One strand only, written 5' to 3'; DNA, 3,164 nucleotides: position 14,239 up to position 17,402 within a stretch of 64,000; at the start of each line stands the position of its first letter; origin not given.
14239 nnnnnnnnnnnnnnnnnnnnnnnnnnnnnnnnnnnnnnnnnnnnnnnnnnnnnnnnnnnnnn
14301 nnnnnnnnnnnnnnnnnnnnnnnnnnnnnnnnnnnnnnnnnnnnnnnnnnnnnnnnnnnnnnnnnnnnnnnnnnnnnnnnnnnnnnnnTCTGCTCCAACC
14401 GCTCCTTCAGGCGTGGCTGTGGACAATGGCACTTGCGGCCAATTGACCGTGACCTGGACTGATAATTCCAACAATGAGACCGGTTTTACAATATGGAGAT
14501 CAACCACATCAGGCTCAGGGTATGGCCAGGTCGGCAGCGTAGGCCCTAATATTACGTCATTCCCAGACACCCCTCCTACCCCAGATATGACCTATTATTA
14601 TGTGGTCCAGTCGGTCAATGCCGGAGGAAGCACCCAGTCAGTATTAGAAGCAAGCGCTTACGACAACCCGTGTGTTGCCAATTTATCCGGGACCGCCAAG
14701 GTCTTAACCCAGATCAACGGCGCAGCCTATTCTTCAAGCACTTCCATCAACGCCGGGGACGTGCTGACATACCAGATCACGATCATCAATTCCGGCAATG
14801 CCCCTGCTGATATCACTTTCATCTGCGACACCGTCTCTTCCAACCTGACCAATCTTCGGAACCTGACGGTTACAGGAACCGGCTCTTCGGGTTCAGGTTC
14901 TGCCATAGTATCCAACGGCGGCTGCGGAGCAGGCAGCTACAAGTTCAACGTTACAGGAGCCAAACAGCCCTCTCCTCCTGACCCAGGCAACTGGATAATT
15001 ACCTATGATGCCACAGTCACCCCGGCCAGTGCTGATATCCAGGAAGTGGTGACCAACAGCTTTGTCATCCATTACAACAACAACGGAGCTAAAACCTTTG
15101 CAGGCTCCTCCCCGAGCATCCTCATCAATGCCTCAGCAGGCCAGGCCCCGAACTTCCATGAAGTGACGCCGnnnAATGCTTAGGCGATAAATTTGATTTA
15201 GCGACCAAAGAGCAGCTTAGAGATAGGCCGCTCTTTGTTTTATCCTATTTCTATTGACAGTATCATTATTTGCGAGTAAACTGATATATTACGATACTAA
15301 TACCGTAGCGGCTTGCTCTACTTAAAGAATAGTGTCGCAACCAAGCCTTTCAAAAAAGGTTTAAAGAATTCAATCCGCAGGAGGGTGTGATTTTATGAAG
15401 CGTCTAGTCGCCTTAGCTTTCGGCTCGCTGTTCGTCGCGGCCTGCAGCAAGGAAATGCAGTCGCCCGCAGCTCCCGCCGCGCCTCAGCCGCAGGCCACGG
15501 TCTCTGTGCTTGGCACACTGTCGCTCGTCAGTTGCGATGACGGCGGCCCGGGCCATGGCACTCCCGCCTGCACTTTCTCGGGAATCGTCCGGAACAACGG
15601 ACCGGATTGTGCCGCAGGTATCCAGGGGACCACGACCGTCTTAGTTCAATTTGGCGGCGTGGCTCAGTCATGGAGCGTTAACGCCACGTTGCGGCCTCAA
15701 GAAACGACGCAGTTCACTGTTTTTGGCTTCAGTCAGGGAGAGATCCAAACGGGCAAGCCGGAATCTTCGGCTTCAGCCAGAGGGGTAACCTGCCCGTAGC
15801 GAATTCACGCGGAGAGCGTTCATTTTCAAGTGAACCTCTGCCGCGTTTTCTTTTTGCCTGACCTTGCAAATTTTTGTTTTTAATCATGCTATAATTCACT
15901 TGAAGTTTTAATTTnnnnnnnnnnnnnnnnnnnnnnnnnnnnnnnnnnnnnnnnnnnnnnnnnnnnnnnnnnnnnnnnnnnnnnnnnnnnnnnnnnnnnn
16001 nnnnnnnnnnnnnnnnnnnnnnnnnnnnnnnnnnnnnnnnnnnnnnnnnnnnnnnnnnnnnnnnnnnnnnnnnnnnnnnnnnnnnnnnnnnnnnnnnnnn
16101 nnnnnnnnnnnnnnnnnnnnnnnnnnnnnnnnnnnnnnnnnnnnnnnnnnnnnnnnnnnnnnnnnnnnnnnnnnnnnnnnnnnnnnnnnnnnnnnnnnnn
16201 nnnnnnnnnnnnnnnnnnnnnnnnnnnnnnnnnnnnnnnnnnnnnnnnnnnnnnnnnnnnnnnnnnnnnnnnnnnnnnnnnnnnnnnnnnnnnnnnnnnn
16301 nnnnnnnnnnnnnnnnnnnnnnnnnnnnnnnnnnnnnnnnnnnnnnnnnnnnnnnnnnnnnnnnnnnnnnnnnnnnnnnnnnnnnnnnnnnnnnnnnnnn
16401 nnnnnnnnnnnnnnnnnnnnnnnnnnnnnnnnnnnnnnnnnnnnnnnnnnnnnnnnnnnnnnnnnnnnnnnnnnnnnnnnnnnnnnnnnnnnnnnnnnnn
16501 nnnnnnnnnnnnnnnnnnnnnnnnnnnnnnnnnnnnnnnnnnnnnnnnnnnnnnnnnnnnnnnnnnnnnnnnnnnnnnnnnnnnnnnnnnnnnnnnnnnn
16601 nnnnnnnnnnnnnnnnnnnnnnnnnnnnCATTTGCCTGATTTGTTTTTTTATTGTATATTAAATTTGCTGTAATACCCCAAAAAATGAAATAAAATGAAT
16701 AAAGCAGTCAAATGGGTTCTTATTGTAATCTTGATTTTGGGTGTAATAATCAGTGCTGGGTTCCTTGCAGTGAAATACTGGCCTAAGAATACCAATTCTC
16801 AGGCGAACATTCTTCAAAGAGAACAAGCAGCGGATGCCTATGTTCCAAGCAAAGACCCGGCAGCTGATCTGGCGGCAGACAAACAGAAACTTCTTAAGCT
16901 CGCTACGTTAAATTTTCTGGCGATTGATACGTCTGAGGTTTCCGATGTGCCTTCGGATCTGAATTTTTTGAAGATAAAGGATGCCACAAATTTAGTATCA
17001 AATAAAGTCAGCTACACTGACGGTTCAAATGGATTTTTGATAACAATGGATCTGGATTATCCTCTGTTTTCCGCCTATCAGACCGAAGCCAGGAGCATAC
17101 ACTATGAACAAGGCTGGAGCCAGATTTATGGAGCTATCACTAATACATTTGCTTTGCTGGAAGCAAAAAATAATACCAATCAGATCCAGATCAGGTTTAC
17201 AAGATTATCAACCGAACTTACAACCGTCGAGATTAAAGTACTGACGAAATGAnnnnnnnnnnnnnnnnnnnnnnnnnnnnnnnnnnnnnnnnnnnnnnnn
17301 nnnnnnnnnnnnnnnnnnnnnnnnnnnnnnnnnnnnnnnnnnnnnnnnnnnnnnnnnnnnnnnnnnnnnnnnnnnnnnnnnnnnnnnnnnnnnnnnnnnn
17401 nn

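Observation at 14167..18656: About 1 kb of ~99% identity between the 3' halves of two repeat-protein genes, with the breakpoint inside the repeat array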

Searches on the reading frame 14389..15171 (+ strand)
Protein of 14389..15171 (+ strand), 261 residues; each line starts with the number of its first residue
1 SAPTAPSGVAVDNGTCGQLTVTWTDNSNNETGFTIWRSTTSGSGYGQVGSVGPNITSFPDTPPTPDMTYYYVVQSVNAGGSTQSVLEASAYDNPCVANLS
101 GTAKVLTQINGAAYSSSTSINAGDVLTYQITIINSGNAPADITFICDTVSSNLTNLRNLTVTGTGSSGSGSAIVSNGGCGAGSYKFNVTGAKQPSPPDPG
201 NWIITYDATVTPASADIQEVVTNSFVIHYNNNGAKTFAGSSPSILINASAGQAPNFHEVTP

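Call 19: find_related_loci(query=A3, collection=genome_contigs, flank=10000)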
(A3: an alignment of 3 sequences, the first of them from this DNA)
Query A3 (261 aa) in genome_contigs; peptide patterns used: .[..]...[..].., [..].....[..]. (x = any residue, [..] = any of these).
600 stretches matched a pattern (row limit reached: there are more); 536 encode a relative of the query (tblastn E <= 1e-3); the best 80 are kept; 80 distinct loci.
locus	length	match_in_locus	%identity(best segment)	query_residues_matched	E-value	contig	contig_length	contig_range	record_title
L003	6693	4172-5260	44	1-110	8e-20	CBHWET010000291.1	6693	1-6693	MAG TPA_asm: uncultured bacterium isolate ERR14722429_binner12_Refined_101 genome assembly, contig: ERZ27336827.7744, wh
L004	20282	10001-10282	49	2-95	4e-19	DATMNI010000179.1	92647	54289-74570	MAG TPA_asm: Candidatus Acidiferrales bacterium isolate SMAG_U12846 k141_860657, whole genome shotgun sequence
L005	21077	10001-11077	47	1-90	4e-19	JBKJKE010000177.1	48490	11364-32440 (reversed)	MAG: Limisphaerales bacterium isolate ant_bin.228 k117_2195067, whole genome shotgun sequence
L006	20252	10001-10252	46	3-85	2e-18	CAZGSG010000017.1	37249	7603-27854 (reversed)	MAG TPA_asm: uncultured Terrimonas sp. isolate SRP302447_co3_75 genome assembly, contig: NODE_2975_length_37249_cov_5.65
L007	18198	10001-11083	50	2-95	4e-18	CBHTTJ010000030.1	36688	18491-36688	MAG TPA_asm: uncultured bacterium isolate ERR14722427_binner23_Refined_58 genome assembly, contig: ERZ27336822.502, whol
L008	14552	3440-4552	46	2-90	4e-18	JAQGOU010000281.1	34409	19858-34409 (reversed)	MAG: Verrucomicrobiales bacterium isolate RYN_621 scaffold_80925, whole genome shotgun sequence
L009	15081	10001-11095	49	1-83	4e-18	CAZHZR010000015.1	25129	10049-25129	MAG TPA_asm: uncultured Roseivirgaceae bacterium isolate SRP220891_co3_550 genome assembly, contig: NODE_2271_length_251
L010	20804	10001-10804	45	3-80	1e-17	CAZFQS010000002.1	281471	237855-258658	MAG TPA_asm: uncultured Bacteroidales bacterium isolate binchicken_co100_434 genome assembly, contig: NODE_11_length_281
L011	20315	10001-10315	40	18-117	2e-17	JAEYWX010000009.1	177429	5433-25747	MAG: Bacteroidetes bacterium isolate OH_CBlB_28 k127_3360471, whole genome shotgun sequence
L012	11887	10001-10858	45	3-110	2e-17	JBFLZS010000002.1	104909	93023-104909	MAG: Nitrospirota bacterium isolate MAG117 MAG117_2, whole genome shotgun sequence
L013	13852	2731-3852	36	3-152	3e-17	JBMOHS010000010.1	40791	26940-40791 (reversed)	MAG: Blastocatellia bacterium isolate Deming_bin.365 contig1763, whole genome shotgun sequence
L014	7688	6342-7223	44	2-102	7e-17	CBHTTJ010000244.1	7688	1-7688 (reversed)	MAG TPA_asm: uncultured bacterium isolate ERR14722427_binner23_Refined_58 genome assembly, contig: ERZ27336822.4598, who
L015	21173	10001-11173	37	1-117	3e-16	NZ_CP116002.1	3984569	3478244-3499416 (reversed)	Lacibacter sp. MH-610 chromosome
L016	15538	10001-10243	49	2-82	4e-16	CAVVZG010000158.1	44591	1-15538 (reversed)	MAG: Bryobacterales bacterium isolate MFD04540.bin.2.40 genome assembly, contig: contig_66559, whole genome shotgun sequ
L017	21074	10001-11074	48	1-109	7e-16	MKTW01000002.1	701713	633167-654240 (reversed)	MAG: Sphingobacteriales bacterium 44-61 SCNpilot_expt_1000_bf_scaffold_10, whole genome shotgun sequence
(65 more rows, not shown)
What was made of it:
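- Tried and rejected: The genome_contigs scan (call 19) picked the generic Fn3 pattern W[TN]DNS[NG]NE and returned 80 unrelated Fn3 proteins.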

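Call 24: search_protein_representatives(alignment_id=A3)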
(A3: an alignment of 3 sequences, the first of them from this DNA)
Query: 3 sequences, 260 profile positions. Proteins with E-value up to 0.001 (for the whole library): 36307; up to 1e-10: 12795; up to 1e-30: 2480. The best 150 are listed.
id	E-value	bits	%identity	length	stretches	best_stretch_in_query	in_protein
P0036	4.9e-299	1002.8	-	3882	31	2-97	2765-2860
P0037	2.3e-276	928.5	-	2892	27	18-115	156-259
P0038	1.8e-272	915.7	-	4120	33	13-103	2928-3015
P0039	9.4e-255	857.7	-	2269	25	5-103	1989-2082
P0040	2.8e-233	787.3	-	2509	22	2-89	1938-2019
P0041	2.8e-231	780.7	-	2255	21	17-99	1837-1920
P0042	3.8e-227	767.2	-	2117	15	2-99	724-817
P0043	2.7e-206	698.8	-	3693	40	6-115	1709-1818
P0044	7.9e-201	680.9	-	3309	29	4-88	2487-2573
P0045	2.2e-191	649.9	-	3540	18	19-99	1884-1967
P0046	4.2e-189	642.5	-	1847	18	2-103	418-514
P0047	8.7e-189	641.4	-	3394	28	21-104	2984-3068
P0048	4.5e-183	622.7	-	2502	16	6-97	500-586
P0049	4.7e-180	612.8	-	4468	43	23-114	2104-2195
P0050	5.4e-179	609.4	-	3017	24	15-94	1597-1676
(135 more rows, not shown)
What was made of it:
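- Tried and rejected: The exhaustive profile search (call 24) listed mostly giant multi-Fn3 proteins.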

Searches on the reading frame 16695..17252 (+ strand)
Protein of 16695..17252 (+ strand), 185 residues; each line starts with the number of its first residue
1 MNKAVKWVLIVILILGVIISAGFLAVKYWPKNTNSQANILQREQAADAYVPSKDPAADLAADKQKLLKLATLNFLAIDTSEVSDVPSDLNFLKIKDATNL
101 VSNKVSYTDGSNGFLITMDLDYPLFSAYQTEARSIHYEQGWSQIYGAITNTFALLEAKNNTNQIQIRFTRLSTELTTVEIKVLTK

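Call 4: search_protein_families(library=pfam, proteins=[window:16695-17252:+], max_evalue=0.1)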
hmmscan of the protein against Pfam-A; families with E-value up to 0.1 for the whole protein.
window:16695-17252:+ (185 aa): 1 family
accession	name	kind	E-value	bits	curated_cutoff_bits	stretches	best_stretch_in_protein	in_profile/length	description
PF12092.13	DUF3568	-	0.0074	16.8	23.2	1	116-182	39-105/124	Protein of unknown function (DUF3568)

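Call 38: search_protein_families(library=ncbifam, proteins=[window:16695-17252:+], max_evalue=0.1)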
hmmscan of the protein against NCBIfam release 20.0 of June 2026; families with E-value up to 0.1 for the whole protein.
window:16695-17252:+ (185 aa): 0 families

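Call 47: find_encoding_contigs(protein=window:16695-17252:+, flank=10000, max_places=10)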
Protein window:16695-17252:+ (185 aa): 4 contigs read that carry it; 3 places shown.
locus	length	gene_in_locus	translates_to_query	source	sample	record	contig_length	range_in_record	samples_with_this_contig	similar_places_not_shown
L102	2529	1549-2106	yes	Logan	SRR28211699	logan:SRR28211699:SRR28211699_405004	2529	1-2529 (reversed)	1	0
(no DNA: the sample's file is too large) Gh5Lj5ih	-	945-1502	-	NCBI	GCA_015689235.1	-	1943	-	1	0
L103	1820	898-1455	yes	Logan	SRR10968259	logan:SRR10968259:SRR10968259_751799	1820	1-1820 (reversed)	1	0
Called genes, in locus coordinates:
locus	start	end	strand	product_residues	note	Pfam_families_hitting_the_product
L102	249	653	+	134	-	-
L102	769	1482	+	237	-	PF13462:Thioredoxin_4, PF01323:DSBA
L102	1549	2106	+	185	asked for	-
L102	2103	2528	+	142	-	?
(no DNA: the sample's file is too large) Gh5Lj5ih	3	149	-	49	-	?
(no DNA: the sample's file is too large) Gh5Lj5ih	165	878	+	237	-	PF13462:Thioredoxin_4, PF01323:DSBA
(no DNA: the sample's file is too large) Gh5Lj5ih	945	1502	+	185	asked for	-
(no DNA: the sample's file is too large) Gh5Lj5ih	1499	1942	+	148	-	?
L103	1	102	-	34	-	?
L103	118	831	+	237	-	PF13462:Thioredoxin_4, PF01323:DSBA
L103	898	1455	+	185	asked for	-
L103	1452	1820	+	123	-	?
